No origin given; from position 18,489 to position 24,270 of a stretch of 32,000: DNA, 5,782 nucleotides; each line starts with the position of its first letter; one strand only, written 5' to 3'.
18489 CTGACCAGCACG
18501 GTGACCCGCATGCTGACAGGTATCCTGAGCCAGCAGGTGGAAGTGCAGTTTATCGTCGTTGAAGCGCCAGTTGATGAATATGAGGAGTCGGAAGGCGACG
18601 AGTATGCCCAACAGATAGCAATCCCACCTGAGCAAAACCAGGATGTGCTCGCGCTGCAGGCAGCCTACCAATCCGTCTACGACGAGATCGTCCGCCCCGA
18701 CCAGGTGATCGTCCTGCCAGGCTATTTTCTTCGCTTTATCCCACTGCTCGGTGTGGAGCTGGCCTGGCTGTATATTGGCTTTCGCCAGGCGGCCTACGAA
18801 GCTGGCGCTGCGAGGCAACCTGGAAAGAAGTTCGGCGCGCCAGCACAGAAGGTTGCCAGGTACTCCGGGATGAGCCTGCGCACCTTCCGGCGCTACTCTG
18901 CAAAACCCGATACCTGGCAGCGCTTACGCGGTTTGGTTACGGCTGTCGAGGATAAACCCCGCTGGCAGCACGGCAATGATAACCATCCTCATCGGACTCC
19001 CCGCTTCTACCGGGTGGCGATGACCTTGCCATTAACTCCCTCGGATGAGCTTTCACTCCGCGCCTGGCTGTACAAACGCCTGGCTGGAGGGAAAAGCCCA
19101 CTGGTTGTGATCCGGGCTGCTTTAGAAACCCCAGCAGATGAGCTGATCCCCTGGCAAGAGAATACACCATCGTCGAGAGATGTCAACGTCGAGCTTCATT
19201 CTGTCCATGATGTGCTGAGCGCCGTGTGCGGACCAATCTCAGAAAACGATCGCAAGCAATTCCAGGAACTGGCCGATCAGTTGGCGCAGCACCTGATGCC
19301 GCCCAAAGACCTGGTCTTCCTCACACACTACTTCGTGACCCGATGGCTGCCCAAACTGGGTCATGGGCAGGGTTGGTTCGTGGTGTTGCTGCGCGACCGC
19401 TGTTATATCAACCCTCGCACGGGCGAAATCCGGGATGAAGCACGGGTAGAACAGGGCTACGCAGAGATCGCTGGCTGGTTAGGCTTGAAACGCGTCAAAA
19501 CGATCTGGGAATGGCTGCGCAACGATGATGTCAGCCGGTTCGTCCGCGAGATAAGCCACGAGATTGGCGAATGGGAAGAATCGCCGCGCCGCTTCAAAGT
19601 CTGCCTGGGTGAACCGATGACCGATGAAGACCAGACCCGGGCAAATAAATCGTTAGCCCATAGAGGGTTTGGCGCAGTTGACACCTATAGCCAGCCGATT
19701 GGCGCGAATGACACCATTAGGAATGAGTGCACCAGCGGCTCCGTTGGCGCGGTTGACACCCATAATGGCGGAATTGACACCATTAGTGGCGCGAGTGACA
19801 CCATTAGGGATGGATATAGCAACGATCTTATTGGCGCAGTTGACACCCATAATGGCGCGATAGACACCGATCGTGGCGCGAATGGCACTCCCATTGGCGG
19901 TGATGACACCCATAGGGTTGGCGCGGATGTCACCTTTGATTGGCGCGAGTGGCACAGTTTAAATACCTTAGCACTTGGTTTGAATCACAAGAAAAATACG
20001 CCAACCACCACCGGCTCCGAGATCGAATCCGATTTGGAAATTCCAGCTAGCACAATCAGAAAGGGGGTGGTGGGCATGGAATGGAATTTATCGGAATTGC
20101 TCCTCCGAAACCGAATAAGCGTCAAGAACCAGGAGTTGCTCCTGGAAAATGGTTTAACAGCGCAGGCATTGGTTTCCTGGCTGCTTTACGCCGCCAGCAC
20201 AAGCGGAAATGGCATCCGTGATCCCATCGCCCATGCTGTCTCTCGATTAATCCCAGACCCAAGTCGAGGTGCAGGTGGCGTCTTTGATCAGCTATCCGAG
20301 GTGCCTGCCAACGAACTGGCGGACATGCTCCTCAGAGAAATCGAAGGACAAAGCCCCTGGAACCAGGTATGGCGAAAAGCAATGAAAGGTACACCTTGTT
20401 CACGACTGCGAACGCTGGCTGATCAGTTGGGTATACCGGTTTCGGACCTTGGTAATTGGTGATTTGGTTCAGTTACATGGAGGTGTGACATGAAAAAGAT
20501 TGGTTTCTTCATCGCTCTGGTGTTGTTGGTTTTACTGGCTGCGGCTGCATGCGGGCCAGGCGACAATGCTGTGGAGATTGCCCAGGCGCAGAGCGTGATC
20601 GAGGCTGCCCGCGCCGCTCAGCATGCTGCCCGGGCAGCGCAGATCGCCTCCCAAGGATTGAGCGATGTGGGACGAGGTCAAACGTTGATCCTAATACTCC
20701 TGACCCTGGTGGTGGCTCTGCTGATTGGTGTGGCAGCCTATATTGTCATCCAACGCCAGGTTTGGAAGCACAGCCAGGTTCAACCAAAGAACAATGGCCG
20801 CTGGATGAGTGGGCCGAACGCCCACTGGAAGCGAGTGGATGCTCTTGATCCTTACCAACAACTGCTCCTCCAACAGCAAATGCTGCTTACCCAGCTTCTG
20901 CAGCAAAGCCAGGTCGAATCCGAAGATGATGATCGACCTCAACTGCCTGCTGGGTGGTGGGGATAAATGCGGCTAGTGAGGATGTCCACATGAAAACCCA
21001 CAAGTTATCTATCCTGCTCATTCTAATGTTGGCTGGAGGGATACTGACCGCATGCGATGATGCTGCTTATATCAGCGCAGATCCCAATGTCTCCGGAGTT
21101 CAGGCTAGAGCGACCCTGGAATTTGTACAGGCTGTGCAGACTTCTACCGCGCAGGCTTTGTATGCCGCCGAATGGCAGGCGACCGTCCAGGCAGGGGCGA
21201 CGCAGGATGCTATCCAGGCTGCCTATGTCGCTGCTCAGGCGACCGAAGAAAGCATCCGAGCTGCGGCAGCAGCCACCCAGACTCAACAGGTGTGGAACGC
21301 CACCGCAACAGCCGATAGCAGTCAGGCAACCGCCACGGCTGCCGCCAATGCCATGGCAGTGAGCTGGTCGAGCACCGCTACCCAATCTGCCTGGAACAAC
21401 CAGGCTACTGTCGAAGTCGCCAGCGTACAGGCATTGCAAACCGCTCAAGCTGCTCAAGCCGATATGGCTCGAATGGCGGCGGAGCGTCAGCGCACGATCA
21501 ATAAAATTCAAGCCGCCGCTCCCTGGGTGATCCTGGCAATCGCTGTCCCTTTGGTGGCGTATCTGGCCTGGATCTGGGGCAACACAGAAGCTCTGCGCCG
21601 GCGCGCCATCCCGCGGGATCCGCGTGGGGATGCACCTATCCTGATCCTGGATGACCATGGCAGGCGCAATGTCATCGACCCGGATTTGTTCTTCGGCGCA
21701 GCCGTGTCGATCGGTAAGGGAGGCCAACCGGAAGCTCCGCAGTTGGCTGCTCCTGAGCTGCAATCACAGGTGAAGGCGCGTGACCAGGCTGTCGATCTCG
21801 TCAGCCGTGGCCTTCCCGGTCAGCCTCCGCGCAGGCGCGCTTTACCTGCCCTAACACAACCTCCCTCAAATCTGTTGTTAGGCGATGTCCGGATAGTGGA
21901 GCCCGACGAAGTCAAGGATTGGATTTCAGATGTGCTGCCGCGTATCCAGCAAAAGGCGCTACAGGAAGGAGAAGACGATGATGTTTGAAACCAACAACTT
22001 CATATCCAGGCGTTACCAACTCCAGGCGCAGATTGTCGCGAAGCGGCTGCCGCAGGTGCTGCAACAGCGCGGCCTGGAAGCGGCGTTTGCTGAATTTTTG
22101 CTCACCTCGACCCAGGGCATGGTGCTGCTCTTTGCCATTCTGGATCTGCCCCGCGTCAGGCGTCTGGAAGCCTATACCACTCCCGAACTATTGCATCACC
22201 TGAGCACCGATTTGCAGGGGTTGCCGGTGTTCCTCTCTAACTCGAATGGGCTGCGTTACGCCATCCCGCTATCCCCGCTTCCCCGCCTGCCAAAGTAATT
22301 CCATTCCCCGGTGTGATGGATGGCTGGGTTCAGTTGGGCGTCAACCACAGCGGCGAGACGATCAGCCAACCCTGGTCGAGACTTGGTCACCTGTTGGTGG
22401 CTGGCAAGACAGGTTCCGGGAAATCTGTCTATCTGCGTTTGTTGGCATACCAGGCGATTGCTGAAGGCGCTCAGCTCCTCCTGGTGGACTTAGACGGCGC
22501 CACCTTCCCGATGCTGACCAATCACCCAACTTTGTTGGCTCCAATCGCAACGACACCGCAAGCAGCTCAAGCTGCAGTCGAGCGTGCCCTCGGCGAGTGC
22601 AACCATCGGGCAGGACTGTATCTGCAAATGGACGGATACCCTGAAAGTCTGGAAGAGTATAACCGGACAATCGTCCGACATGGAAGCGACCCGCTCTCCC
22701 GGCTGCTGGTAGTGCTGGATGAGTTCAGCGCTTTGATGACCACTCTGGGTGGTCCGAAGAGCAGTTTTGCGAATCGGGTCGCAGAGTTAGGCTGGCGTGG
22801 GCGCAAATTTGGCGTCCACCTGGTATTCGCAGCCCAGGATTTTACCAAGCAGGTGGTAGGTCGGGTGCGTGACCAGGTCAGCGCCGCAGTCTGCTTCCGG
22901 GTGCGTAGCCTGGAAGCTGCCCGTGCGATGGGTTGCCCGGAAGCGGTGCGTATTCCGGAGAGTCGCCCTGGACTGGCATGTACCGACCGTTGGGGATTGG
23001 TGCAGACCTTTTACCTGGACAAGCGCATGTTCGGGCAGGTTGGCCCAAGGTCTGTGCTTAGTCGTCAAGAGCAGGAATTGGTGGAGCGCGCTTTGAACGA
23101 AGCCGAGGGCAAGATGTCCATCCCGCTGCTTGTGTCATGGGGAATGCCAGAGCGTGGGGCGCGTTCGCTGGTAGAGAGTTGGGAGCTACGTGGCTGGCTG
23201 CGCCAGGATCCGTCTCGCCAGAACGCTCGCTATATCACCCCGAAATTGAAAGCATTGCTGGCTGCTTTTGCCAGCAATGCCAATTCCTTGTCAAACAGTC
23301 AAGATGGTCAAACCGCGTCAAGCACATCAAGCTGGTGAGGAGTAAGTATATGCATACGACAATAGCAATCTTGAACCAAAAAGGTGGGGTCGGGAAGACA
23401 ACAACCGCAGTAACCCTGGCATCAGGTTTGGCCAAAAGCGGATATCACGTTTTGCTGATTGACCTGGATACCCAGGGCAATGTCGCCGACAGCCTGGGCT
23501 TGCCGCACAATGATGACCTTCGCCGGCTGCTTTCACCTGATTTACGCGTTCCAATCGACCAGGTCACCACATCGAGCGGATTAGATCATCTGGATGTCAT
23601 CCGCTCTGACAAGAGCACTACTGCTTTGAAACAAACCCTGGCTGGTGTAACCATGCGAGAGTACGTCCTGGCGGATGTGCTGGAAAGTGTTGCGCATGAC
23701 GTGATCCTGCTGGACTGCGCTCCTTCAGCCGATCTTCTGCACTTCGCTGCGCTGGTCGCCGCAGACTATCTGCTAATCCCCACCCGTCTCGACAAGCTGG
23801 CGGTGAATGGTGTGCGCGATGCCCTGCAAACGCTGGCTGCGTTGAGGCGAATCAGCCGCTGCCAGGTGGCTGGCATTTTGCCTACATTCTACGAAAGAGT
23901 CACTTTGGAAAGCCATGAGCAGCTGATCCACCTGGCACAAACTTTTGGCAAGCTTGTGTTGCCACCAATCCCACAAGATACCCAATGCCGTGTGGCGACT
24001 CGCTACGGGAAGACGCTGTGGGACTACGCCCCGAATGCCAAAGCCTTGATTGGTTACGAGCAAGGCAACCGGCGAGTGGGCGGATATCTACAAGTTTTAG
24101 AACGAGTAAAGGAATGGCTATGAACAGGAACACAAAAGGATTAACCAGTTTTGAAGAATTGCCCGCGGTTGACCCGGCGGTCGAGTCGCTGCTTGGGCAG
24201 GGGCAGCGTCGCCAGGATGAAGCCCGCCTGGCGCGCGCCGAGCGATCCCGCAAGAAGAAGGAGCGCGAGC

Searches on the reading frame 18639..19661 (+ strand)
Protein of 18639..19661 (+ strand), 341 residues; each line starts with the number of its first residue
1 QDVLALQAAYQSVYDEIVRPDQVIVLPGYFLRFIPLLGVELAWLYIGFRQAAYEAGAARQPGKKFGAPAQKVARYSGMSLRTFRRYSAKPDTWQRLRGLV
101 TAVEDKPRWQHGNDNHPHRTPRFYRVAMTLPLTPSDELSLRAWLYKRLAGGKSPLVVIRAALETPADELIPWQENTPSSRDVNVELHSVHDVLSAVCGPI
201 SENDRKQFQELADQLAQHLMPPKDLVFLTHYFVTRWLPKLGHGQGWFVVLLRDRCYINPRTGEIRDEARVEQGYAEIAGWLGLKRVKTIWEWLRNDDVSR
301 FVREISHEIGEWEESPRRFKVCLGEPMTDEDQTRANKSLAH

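Call 47: predict_structure(alignment_id=A2)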
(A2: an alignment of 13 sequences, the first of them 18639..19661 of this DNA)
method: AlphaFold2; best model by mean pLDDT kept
length: 341 residues; sequences in the alignment: 13
mean_pLDDT: 86.2   pTM: 0.85
mean pLDDT of the five models: 86.2, 85.1, 82.9, 81.5, 79.7
residues with pLDDT >= 90: 193; 70-90: 103; 50-70: 39; < 50: 6
segments of 3 or more residues with pLDDT < 50: 15-18
pLDDT, mean of each block of 10 residues (from residue 1): 67 51 85 92 93 73 79 91 89 89 68 71 83 92 95 95 96 60 76 92 94 95 88 92 95 85 91 94 93 95 94 95 91 91 75
secondary structure, 60 per line:
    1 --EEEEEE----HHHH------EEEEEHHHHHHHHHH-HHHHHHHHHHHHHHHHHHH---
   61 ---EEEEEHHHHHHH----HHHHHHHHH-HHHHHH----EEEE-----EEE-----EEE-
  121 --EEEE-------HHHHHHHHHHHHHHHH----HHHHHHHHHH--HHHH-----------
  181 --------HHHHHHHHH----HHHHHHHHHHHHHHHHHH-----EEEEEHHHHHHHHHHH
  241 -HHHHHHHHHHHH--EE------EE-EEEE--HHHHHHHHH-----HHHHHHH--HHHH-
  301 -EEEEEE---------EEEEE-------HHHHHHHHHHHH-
elements in order: E3-8 H13-16 E23-27 H28-37 H39-57 E64-68 H69-75 H80-88 H90-95 E100-103 E109-111 E117-119 E123-126 H134-149 H154-163 H166-169 H189-197 H202-219 E225-229 H230-240 H242-253 E267-270 H273-281 H287-293 H296-299 E302-307 E317-321 H329-340

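Call 49: fold_search(model_id=the predicted structure, library=pdb)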
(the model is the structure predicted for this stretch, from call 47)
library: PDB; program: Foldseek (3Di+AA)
matches with E <= 10: 44; with E <= 0.001: 0
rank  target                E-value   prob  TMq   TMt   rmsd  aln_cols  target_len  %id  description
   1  5vyv_B                1.1e+00  0.16  0.17  0.31  15.1       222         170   11  Crystal structure of a protein of unknown function YceH/ECK1052 involved in membrane biogenesis from Escherichia coli (released 2017-06-07)
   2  8uce_A                1.5e+00  0.08  0.15  0.14  17.8       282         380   12  Thermophilic RNA Ligase from Palaeococcus pacificus + AMP (released 2024-02-21)
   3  6pln_B                1.6e+00  0.60  0.18  0.50   6.0       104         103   15  X-ray crystal structure of Pyrococcus furiosus general transcription factor TFE-alpha (released 2020-07-08)
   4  4pql_A                1.6e+00  0.66  0.21  0.47   5.9       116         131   13  N-Terminal domain of DNA binding protein (released 2014-06-11)
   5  7ewf_A                1.8e+00  0.07  0.13  0.16  15.6       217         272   12  Selenomethionine-substituted structure of S. cerevisiae Csn12 in complex with Thp3 and Sem1 (released 2022-09-07)
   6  2vug_A                1.9e+00  0.11  0.16  0.15  15.5       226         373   12  The structure of an archaeal homodimeric RNA ligase (released 2008-06-03)
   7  6z1p_As               2.5e+00  0.11  0.10  0.13  12.9       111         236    6  Structure of the mitochondrial ribosome from Tetrahymena thermophila (released 2020-06-24)
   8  6xjf_A                2.8e+00  0.38  0.16  0.46   5.6       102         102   15  X-ray crystal structure of Pyrococcus furiosus general transcription factor TFE-alpha (SeMet labeled protein) (released 2020-07-08)
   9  1ft9_A                2.8e+00  0.18  0.16  0.25  15.8       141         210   12  STRUCTURE OF THE REDUCED (FEII) CO-SENSING PROTEIN FROM R. RUBRUM (released 2000-10-09)
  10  4hlx_A                3.1e+00  0.21  0.14  0.37   7.2       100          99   14  The crystal structure of the DNA binding domain of vIRF-1 from the oncogenic KSHV (released 2013-03-13)
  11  5f7q_L                3.4e+00  0.51  0.16  0.14   3.2        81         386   14  ROK repressor Lmo0178 from Listeria monocytogenes bound to operator (released 2016-09-07)
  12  7xc2_A                3.4e+00  0.07  0.16  0.07  16.4       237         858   12  Cryo EM structure of oligomeric complex formed by wheat CNL Sr35 and the effector AvrSr35 of the wheat stem rust patho (released 2022-09-21)
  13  4v19_R                3.6e+00  0.04  0.08  0.14  14.3       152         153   10  Structure of the large subunit of the mammalian mitoribosome, part 1 of 2 (released 2014-10-08)
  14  9ehx_A                3.6e+00  0.02  0.10  0.04  21.9       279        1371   12  FnCas9 16 mismatch DNA product state (released 2025-10-01)
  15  4hlx_B                3.7e+00  0.12  0.14  0.33   7.0       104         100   13  The crystal structure of the DNA binding domain of vIRF-1 from the oncogenic KSHV (released 2013-03-13)
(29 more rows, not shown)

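Call 51: fold_search(model_id=the predicted structure, library=viral)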
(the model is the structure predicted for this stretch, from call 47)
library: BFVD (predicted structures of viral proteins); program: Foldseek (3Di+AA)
matches with E <= 10: 206; with E <= 0.001: 0
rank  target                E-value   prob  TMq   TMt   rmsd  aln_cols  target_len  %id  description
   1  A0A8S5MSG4            3.7e-03  1.00  0.40  0.45   7.3       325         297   10  Replication initiator protein [Podoviridae sp. ctwV53]
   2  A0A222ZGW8            1.6e-01  0.99  0.20  0.22   5.1        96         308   14  (no name in the UniProt tables at hand)
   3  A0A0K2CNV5            2.1e-01  0.99  0.24  0.23   4.8       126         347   17  Putative replicon initiation protein [Brevibacillus phage SecTim467]
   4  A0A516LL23            5.7e-01  0.91  0.18  0.37   4.8        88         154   12  (no name in the UniProt tables at hand)
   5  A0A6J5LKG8            5.7e-01  0.72  0.13  0.33  14.1        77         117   10  Helix-turn-helix domain containing protein [uncultured Caudovirales phage]
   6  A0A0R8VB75            5.7e-01  0.57  0.18  0.16   6.7       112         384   15  (no name in the UniProt tables at hand)
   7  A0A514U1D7            5.7e-01  0.16  0.18  0.09  23.4       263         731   11  Helicase [Gordonia phage Phendrix]
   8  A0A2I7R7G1            5.9e-01  0.09  0.15  0.08  20.1       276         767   12  (no name in the UniProt tables at hand)
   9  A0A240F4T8            6.2e-01  0.18  0.17  0.22  21.7       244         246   11  Transcriptional regulator [Ochrobactrum phage POI1126]
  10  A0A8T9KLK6            6.2e-01  0.04  0.12  0.10  21.7       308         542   14  (no name in the UniProt tables at hand)
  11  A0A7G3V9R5            6.6e-01  0.69  0.18  0.20  10.1       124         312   12  Helix-turn-helix DNA binding domain protein [Arthrobacter phage Bumble]
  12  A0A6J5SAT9            8.4e-01  0.85  0.19  0.58   3.7        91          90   13  Uncharacterized protein [uncultured Caudovirales phage]
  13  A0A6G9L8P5            1.0e+00  0.85  0.18  0.27   4.2        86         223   13  (no name in the UniProt tables at hand)
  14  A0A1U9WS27            1.0e+00  0.69  0.18  0.52   5.6        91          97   13  (no name in the UniProt tables at hand)
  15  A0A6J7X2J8            1.1e+00  0.60  0.14  0.18   8.7        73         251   20  Helix-turn-helix, type 11 [uncultured Caudovirales phage]
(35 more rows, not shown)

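Call 83: search_protein_families(library=pfam, alignment_id=A2, max_evalue=1)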
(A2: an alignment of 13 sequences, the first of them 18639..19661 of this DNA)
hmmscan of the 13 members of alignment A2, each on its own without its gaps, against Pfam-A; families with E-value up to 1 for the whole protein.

A. member 1, window:18639-19661:+ (341 aa): 3 families
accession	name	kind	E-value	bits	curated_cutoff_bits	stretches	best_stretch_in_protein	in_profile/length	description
PF20432.4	Xre-like-HTH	-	0.11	13.2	25.8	1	63-96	20-58/63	Antitoxin Xre-like helix-turn-helix domain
PF13384.12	HTH_23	-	0.11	12.8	24.6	0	66-86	17-37/50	Homeodomain-like domain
PF25642.1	DUF7944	-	0.15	13.1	27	1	190-221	8-38/82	Domain of unknown function (DUF7944)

B. families by the number of members that match (of 13 scanned): 12 families
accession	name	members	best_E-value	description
PF13384.12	HTH_23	9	0.0035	Homeodomain-like domain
PF13551.12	HTH_29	3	0.0018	Winged helix-turn helix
PF25642.1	DUF7944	3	0.068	Domain of unknown function (DUF7944)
PF20432.4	Xre-like-HTH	2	0.11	Antitoxin Xre-like helix-turn-helix domain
PF13022.12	HTH_Tnp_1_2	2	0.24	Helix-turn-helix of insertion element transposase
PF06056.18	Terminase_5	1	0.084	Putative ATPase subunit of terminase (gpP-like)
PF22579.2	Cbm74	1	0.088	Carbohydrate binding module-like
PF08349.16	DUF1722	1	0.14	Protein of unknown function (DUF1722)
PF21352.3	Zn_ribbon_Thio2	1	0.18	Thioredoxin 2, N-terminal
PF25715.1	Mycobacteriophage_Gp67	1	0.19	Mycobacteriophage L5 Gene 67 protein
PF12728.13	HTH_17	1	0.29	Helix-turn-helix domain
PF02954.25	HTH_8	1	0.43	Bacterial regulatory protein, Fis family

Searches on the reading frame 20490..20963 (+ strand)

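Call 10: search_protein_families(library=pfam, proteins=[window:20490-20963:+], max_evalue=0.01)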
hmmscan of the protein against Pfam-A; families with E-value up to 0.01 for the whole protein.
window:20490-20963:+ (158 aa): 0 families

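Call 39: search_protein_families(library=phrogs, proteins=[window:20490-20963:+], max_evalue=0.01)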
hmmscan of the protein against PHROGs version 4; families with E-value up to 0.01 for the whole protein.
window:20490-20963:+ (158 aa): 1 family
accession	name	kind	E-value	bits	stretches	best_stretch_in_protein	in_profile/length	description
phrog_21934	-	unknown function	0.0037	18.5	1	26-82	3-62/112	-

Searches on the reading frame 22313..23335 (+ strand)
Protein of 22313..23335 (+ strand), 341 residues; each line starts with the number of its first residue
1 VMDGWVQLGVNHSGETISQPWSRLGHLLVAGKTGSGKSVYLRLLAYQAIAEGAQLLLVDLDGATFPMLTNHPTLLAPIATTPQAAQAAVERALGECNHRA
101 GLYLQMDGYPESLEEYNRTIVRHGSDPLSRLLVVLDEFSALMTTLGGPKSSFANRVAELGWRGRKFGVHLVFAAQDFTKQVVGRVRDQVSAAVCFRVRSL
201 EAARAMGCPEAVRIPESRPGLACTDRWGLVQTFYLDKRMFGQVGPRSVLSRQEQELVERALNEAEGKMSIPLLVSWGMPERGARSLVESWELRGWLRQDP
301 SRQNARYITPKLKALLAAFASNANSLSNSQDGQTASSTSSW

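Call 10: search_protein_families(library=pfam, proteins=[window:22313-23335:+], max_evalue=0.01)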
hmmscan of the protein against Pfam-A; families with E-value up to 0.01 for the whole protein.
window:22313-23335:+ (341 aa): 9 families
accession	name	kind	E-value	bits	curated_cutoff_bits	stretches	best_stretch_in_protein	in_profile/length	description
PF01580.24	FtsK_SpoIIIE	-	8.8e-16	58.5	24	1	9-177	23-219/221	FtsK/SpoIIIE family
PF01935.23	DUF87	-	0.00012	22.6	23.2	1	26-62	25-62/220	Helicase HerA, central domain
PF12846.13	AAA_10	-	0.00014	21.4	27.5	1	24-59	21-56/362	AAA-like domain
PF13401.12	AAA_22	-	0.00049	20.9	27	1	25-148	6-97/130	AAA domain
PF25199.1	nSTAND_NTPase5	-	0.00087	19.6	34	1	24-62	41-80/145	Novel STAND NTPase 5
PF13191.12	AAA_16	-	0.00099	20.1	32.6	1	23-138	23-141/167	AAA ATPase domain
PF10412.15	TrwB_AAD_bind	-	0.0025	17.2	20.5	0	24-77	15-70/387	Type IV secretion-system coupling protein DNA-binding domain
PF05872.18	HerA_C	-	0.0044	16.2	22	1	26-62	23-59/502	Helicase HerA-like C-terminal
PF20720.3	nSTAND3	-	0.0048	17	27.2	1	24-57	17-50/155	Novel STAND NTPase 3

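Call 39: search_protein_families(library=phrogs, proteins=[window:22313-23335:+], max_evalue=0.01)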
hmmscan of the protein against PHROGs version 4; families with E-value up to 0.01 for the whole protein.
window:22313-23335:+ (341 aa): 5 families
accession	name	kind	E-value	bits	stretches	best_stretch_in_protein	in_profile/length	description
phrog_1358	-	moron, auxiliary metabolic gene and host takeover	2.4e-31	109.2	1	6-251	585-830/1382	FtsK/SpoIIIE-like protein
phrog_3551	-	moron, auxiliary metabolic gene and host takeover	2e-14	53.6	1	8-199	420-605/758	FtsK/SpoIIIE-like protein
phrog_2666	-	head and packaging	1.3e-07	31.7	1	18-206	315-493/555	terminase large subunit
phrog_7035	-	unknown function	1.9e-05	24.2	0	26-62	213-251/969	-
phrog_31069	-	moron, auxiliary metabolic gene and host takeover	0.00043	19.8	1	6-213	284-498/742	FtsK/SpoIIIE-like protein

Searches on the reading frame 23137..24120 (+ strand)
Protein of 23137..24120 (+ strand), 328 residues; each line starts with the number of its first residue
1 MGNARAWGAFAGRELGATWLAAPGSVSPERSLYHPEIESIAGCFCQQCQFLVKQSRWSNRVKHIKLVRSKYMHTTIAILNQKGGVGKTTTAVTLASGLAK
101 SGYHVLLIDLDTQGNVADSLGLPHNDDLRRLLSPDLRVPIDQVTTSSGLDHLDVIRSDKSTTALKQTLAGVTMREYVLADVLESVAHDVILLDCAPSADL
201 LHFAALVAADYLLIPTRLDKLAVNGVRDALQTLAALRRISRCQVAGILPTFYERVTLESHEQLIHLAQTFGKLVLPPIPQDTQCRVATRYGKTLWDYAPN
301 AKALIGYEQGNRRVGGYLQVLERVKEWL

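Call 10: search_protein_families(library=pfam, proteins=[window:23137-24120:+], max_evalue=0.01)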
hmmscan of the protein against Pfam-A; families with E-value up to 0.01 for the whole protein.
window:23137-24120:+ (328 aa): 9 families
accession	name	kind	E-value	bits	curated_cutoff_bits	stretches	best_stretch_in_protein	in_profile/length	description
PF13614.12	AAA_31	-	4.7e-39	134.6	27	1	74-238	2-169/177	AAA domain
PF01656.29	CbiA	-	1.4e-20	74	25.4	1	76-290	1-121/125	CobQ/CobB/MinD/ParA nucleotide binding domain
PF10609.15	ParA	-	5.8e-10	39.5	27.1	1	73-125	3-56/246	NUBPL iron-transfer P-loop NTPase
PF02374.21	ArsA_ATPase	-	1.5e-08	34.7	24.3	1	77-199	4-137/305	Anion-transporting ATPase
PF09140.17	MipZ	-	3e-08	33.8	20.7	1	76-215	3-128/262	ATPase MipZ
PF00142.24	Fer4_NifH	-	1.8e-06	28.1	25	1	80-113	6-39/271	4Fe-4S iron sulfur cluster binding proteins, NifH/frxC family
PF07015.17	VirC1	-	0.0011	18.8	24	0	77-112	5-40/231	VirC1 protein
PF06564.18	CBP_BcsQ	-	0.0037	17.3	21.3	1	77-113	5-41/234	Cellulose biosynthesis protein BcsQ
PF00448.28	SRP54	-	0.0099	16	22.7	0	83-113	10-40/196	SRP54-type protein, GTPase domain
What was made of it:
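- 23137..24524 (+): ParA (23137-24123) and an RHH/CopG-like protein (ORF 23985-24524): the partition module. Call 10.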
